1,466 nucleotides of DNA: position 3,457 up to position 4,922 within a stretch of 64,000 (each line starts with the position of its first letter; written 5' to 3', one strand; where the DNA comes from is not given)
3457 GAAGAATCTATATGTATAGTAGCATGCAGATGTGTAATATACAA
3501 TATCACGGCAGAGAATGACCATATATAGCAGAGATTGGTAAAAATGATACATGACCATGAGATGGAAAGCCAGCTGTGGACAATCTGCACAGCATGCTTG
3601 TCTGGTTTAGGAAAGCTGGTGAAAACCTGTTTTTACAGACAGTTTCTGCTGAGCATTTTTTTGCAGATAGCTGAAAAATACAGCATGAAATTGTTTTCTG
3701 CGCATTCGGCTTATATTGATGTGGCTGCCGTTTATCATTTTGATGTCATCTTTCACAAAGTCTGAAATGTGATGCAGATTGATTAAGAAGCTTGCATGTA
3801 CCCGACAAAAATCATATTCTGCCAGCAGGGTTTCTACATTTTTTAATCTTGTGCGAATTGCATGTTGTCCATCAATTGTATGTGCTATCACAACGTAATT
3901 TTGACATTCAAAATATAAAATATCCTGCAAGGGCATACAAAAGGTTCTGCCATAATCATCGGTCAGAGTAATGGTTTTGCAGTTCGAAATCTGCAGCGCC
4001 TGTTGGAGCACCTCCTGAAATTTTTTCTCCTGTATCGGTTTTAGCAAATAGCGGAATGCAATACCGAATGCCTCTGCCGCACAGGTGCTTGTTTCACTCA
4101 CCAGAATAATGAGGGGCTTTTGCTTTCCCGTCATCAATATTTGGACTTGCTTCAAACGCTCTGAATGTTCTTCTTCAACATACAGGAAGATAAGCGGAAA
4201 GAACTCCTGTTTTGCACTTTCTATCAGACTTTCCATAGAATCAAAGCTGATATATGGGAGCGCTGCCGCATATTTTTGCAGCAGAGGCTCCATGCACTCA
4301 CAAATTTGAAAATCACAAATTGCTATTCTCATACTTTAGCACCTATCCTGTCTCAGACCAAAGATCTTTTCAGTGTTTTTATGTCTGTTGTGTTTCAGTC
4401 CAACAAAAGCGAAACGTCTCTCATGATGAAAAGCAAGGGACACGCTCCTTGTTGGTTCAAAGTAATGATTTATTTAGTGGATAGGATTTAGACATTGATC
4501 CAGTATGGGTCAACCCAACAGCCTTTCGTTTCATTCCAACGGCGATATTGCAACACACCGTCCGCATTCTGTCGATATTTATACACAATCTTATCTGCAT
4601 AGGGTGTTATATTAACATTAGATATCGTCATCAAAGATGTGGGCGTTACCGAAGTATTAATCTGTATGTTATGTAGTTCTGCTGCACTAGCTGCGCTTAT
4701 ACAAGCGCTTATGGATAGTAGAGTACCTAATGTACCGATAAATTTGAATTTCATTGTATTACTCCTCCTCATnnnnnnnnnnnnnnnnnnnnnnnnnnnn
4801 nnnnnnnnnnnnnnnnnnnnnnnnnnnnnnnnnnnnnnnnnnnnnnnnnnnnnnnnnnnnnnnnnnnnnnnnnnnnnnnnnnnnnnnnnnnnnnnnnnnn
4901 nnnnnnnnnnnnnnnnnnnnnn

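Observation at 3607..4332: LytTR regulator with a pseudo-receiver domain in which Glu replaces the phospho-acceptor Asp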

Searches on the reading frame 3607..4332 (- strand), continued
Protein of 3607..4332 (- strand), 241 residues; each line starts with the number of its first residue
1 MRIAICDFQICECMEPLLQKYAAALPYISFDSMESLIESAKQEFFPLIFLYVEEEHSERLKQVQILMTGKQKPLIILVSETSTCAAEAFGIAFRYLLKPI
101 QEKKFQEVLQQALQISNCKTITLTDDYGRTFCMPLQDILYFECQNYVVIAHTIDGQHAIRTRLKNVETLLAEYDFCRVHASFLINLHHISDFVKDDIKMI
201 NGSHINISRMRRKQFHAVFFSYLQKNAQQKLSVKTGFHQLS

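Call 82: search_solved_structures(query=A2, max_evalue=0.00001, show_alignments=4)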
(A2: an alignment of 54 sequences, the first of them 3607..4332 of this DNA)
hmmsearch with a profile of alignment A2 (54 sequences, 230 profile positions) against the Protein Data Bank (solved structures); distinct sequences matched with E-value up to 0.00001: 307 (the best 60 are shown).
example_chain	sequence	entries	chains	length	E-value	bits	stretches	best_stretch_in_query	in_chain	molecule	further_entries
6m8o_A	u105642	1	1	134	8.2e-29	103.9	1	1-121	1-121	DNA-binding response regulator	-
2qv0_A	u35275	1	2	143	1.3e-26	96.7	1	1-122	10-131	Protein mrkE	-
6swl_A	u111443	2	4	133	3.4e-24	88.8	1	3-122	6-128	Two-component response regulator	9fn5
4cbv_A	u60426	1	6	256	1e-23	87.2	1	1-226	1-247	COME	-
9xzo_A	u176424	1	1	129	1.7e-21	80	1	2-121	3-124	De novo protein M1X0B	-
3a0r_B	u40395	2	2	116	2.3e-21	79.5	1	2-116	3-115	Response regulator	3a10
3a0u_A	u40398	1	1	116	4.3e-21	78.6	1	2-116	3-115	Response regulator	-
3d6w_A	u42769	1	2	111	2e-20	76.4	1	124-222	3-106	Methyl-accepting/DNA response regulator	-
1tmy_A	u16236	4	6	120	3.6e-20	75.6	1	2-116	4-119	CHEY PROTEIN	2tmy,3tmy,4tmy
4iga_A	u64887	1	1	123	4e-20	75.5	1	2-116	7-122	Chemotaxis protein CheY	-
1u0s_Y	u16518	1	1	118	5.6e-20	75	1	2-115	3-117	Chemotaxis protein cheY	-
3cu5_A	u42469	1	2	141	1.1e-18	70.8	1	1-121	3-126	Two component transcriptional regulator, AraC family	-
6er7_A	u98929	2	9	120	1.1e-18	70.7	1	2-117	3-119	120aa long hypothetical chemotaxis protein (CheY)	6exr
6wsh_A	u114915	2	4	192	1.2e-18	70.6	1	2-149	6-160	Response regulator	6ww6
6swf_A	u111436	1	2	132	1.4e-18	70.4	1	2-123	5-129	Two-component response regulator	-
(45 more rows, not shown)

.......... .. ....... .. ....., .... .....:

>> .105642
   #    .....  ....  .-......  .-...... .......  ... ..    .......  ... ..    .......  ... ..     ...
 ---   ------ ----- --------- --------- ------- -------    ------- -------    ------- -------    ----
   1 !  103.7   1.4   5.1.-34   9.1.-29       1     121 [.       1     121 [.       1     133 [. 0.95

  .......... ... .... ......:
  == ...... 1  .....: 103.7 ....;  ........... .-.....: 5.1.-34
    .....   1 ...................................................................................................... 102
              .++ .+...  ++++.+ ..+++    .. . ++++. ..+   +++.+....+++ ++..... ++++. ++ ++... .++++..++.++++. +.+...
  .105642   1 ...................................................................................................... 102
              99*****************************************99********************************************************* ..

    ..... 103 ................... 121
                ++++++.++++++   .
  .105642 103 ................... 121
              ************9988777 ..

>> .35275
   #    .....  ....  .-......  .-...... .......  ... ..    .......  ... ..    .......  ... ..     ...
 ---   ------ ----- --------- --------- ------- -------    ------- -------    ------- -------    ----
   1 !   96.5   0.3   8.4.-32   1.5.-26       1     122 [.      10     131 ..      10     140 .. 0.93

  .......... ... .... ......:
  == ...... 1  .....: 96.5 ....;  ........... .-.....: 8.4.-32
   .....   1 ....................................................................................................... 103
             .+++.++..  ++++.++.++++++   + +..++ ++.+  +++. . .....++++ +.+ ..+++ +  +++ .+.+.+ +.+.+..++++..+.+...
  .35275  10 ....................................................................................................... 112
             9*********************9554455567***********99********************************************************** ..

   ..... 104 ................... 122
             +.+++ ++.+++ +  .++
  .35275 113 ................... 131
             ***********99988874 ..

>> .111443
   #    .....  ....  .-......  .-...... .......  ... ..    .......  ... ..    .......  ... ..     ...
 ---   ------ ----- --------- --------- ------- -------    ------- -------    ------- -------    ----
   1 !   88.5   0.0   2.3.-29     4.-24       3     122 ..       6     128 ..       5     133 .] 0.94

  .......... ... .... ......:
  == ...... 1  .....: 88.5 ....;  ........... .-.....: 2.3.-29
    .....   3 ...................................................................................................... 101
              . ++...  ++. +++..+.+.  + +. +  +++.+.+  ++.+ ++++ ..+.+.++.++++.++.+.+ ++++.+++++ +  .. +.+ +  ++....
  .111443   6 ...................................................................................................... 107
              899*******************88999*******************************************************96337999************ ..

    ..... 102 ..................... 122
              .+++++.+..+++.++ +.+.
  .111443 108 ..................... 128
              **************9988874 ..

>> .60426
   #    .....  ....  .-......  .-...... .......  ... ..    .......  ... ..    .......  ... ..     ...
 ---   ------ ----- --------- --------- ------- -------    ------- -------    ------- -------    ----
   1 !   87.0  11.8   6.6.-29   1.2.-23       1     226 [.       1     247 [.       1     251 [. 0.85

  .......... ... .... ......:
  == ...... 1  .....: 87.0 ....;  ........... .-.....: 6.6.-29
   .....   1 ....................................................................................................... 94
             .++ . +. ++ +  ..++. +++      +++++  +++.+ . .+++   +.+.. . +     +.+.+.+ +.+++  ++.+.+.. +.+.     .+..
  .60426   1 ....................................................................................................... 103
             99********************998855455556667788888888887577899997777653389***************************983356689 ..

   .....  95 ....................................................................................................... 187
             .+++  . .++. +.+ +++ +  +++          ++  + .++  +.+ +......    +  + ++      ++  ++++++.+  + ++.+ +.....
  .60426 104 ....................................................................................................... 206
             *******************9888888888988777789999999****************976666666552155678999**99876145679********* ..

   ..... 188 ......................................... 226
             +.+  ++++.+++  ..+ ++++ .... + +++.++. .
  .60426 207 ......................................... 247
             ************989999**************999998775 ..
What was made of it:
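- Checked: The family profile places that column on the phospho-Asp of the solved LytR, MrkE and XynC receivers (call 82).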

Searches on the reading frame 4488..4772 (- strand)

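Call 3: search_protein_families(library=pfam, proteins=[window:4488-4772:-], max_evalue=0.1)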
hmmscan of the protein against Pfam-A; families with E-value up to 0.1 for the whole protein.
window:4488-4772:- (94 aa): 1 family
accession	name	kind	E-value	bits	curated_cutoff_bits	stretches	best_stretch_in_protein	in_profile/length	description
PF17716.6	RIMC1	-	0.07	12.8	25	1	28-83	192-247/256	RAB7A-interacting MON1-CCZ1 complex subunit 1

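Call 4: search_protein_families(library=ncbifam, proteins=[window:4488-4772:-], max_evalue=0.1)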
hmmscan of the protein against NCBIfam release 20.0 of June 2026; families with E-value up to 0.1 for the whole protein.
window:4488-4772:- (94 aa): 1 family
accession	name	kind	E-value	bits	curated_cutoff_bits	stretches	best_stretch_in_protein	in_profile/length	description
TIGR02448.1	TIGR02448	subfamily_domain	0.007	16.6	53.85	1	17-70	5-58/101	conserverd hypothetical protein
